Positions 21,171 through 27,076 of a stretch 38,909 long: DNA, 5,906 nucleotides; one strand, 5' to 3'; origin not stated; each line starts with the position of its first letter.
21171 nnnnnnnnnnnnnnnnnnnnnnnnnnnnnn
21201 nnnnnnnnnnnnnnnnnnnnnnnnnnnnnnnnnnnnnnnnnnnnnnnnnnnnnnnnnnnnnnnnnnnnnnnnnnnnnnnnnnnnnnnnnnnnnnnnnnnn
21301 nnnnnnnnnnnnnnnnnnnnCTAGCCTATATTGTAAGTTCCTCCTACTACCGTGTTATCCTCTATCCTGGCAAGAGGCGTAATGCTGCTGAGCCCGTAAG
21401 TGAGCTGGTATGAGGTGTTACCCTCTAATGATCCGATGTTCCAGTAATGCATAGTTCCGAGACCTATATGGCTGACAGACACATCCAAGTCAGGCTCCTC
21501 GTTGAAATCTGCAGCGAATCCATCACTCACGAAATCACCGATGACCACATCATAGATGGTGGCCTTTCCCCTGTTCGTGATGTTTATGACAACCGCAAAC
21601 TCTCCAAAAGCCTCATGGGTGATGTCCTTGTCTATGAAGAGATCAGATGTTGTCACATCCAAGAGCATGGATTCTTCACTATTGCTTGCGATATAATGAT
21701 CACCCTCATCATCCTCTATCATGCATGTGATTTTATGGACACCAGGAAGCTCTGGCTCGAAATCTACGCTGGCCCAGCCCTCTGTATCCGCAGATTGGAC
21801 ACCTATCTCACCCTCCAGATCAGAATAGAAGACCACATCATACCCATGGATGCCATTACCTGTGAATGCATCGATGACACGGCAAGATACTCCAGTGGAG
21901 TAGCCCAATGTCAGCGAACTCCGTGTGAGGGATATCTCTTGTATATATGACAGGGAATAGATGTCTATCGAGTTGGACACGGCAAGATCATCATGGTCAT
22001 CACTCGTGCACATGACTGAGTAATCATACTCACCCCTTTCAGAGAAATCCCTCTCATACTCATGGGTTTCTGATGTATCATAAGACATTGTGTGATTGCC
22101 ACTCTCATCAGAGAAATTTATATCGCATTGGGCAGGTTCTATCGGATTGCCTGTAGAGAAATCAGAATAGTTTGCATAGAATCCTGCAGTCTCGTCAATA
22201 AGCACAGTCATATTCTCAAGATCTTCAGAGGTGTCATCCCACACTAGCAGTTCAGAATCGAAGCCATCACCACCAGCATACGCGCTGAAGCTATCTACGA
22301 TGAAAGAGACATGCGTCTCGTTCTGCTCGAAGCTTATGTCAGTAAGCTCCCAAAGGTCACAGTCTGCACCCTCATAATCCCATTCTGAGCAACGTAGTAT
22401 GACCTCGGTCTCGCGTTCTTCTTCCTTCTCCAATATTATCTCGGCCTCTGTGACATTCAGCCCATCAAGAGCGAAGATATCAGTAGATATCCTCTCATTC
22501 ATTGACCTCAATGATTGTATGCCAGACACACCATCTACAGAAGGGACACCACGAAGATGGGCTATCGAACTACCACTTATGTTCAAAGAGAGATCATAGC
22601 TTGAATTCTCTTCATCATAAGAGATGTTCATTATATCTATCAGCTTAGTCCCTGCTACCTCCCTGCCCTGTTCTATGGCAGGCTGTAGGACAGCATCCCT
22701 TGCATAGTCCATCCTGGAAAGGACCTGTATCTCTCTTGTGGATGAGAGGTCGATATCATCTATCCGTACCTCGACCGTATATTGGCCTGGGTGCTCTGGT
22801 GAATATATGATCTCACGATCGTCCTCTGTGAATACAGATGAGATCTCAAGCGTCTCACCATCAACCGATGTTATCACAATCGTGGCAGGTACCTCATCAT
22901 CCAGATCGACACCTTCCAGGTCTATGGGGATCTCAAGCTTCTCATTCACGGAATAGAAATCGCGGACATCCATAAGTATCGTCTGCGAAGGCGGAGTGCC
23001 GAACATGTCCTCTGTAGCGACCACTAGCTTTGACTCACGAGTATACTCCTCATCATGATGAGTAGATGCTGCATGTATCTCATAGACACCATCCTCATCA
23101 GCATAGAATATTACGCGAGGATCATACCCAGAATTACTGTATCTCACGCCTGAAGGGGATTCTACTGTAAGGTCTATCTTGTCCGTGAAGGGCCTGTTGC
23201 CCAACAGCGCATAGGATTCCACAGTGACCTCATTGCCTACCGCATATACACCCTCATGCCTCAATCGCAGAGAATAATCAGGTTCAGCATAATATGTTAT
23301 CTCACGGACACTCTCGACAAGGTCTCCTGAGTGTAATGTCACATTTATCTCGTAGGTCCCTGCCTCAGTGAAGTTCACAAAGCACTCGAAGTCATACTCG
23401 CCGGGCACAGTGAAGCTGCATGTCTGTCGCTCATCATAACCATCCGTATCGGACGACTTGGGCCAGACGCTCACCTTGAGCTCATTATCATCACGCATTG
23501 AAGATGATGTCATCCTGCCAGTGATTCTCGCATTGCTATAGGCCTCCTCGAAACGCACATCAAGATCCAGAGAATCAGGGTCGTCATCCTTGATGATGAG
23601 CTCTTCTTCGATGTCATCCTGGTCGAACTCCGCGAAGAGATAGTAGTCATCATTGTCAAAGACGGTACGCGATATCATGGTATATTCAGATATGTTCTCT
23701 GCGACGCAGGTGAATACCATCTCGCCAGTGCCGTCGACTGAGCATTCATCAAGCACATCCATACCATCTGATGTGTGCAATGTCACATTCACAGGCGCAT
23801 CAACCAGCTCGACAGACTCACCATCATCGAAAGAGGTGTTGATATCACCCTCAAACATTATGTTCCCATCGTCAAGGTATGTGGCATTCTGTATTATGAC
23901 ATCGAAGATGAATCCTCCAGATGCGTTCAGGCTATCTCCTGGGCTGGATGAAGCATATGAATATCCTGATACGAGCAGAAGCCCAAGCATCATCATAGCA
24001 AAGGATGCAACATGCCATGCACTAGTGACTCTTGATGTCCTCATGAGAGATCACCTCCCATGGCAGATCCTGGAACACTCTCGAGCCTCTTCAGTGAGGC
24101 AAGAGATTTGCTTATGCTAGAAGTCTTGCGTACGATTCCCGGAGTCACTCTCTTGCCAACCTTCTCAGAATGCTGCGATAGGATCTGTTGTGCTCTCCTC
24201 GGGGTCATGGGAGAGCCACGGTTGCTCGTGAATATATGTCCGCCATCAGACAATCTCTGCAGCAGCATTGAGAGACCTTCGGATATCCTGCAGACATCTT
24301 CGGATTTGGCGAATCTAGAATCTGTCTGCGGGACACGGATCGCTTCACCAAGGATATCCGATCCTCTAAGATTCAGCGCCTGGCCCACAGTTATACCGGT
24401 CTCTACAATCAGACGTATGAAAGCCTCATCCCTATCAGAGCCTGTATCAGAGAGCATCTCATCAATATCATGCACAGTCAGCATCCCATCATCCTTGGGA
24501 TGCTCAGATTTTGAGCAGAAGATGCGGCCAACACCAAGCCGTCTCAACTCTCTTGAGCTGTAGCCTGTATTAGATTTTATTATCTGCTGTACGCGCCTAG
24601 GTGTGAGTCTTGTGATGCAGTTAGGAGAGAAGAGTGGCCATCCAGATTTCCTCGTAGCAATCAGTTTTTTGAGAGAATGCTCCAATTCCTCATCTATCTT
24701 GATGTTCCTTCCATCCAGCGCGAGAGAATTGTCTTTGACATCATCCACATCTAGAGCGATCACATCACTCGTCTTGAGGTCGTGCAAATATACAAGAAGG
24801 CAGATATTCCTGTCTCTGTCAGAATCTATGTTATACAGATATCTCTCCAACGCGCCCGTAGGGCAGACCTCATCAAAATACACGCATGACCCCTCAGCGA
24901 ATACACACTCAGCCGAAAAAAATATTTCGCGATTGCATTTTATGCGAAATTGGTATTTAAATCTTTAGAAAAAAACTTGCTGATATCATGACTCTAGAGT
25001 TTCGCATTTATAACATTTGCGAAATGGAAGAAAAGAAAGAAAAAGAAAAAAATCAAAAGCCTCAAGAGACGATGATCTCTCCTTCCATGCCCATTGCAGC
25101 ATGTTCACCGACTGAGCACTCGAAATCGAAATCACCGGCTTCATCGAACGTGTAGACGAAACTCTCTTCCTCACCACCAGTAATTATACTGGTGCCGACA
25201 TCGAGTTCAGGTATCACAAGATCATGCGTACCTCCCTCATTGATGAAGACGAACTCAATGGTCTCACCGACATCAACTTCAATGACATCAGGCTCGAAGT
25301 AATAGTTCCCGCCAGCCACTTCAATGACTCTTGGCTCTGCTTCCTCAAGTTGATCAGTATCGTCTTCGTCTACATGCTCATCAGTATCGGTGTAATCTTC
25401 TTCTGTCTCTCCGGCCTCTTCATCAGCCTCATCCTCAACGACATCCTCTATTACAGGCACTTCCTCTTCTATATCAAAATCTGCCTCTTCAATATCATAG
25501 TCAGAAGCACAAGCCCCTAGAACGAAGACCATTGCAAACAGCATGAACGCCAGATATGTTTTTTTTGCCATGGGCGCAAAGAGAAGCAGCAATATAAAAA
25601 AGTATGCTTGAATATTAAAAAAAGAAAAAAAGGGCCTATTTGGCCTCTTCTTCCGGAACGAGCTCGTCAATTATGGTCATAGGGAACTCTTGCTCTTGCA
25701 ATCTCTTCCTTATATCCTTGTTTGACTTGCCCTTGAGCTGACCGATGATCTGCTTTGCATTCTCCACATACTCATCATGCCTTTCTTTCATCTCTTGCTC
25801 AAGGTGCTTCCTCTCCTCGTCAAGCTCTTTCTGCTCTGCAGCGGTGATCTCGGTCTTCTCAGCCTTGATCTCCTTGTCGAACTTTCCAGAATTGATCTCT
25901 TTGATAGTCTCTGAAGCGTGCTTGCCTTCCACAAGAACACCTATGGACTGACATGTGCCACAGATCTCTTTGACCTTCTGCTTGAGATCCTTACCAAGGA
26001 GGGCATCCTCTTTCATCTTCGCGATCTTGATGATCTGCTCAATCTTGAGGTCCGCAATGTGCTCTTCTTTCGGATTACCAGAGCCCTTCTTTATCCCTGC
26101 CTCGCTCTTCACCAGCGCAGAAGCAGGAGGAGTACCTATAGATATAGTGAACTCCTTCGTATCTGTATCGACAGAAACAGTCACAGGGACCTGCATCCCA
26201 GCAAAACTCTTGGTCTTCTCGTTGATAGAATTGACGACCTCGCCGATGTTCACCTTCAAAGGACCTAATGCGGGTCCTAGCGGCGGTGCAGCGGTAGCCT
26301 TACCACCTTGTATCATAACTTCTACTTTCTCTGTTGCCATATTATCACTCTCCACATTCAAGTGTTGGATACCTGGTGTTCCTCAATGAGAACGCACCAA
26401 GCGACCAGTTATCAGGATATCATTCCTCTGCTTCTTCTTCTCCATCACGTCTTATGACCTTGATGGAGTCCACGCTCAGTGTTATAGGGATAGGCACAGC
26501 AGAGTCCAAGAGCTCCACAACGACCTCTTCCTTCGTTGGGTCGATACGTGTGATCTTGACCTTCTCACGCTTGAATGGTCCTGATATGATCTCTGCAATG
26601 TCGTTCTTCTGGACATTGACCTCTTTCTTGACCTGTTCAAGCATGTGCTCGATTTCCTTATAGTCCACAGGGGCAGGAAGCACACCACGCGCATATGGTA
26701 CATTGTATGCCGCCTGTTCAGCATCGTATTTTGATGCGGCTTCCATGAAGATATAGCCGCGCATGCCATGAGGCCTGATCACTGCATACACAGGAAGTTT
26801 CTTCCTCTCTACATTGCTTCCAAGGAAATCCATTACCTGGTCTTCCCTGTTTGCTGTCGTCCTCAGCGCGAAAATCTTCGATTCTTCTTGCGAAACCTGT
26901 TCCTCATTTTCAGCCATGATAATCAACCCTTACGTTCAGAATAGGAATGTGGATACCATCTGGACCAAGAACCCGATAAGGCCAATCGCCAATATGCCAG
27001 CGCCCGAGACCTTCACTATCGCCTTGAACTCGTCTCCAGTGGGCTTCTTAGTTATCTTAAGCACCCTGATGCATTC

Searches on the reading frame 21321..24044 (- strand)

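Call 6: search_protein_families(library=pfam, proteins=[window:21321-24044:-], max_evalue=0.001)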
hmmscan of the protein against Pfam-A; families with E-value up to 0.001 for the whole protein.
window:21321-24044:- (907 aa): 1 family
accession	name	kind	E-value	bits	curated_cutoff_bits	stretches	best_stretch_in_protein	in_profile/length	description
PF00630.25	Filamin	-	1.7e-05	26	26.9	0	367-432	20-86/93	Filamin/ABP280 repeat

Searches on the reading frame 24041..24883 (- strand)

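Call 6: search_protein_families(library=pfam, proteins=[window:24041-24883:-], max_evalue=0.001)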
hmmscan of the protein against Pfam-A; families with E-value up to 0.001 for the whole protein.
window:24041-24883:- (280 aa): 1 family
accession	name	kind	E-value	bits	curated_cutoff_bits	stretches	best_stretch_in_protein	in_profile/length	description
PF00589.27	Phage_integrase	-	1.8e-07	31.6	27.1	1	146-254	18-135/172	Phage integrase family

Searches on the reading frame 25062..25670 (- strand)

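Call 6: search_protein_families(library=pfam, proteins=[window:25062-25670:-], max_evalue=0.001)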
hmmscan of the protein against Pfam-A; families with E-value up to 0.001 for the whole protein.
window:25062-25670:- (202 aa): 2 families
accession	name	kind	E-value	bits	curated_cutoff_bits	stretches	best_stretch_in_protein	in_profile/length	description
PF00127.26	Copper-bind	-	2.5e-09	37.9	21.2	1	117-201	6-98/99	Copper binding proteins, plastocyanin/azurin family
PF13473.12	Cupredoxin_1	-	9.9e-08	32.4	27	1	110-201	17-104/104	Cupredoxin-like domain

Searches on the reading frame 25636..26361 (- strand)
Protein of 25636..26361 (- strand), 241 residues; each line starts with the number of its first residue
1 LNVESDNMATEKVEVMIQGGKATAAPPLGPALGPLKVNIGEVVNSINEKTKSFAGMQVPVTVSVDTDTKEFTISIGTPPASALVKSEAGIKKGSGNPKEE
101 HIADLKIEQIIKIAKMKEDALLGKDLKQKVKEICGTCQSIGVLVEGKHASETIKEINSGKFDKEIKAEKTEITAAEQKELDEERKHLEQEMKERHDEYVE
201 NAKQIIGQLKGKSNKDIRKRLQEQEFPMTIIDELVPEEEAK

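Call 6: search_protein_families(library=pfam, proteins=[window:25636-26361:-], max_evalue=0.001)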
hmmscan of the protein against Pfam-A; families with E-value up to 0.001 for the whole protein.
window:25636-26361:- (241 aa): 2 families
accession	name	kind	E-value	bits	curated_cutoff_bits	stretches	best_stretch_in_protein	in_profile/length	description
PF03946.19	Ribosomal_L11_N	-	1.2e-21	76.6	32.9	1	13-71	1-58/58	Ribosomal protein L11, N-terminal domain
PF00298.24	Ribosomal_L11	-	1.3e-20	74.1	21.4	1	77-144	2-69/69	Ribosomal protein L11, RNA binding domain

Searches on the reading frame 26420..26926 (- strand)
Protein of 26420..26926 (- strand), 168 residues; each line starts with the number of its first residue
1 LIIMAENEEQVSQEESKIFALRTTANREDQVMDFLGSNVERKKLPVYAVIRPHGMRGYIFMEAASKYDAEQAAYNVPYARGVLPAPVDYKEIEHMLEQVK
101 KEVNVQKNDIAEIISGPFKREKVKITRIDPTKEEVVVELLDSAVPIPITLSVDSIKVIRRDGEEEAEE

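Call 6: search_protein_families(library=pfam, proteins=[window:26420-26926:-], max_evalue=0.001)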
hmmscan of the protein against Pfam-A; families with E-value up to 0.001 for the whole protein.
window:26420-26926:- (168 aa): 2 families
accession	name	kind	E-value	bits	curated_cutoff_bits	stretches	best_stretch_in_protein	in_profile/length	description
PF03439.18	Spt5-NGN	-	1.3e-16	60.7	22.4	1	17-96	1-84/84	Early transcription elongation factor of RNA pol II, NGN section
PF00467.35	KOW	-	9.2e-05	22.6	22.3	1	107-138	1-32/32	KOW motif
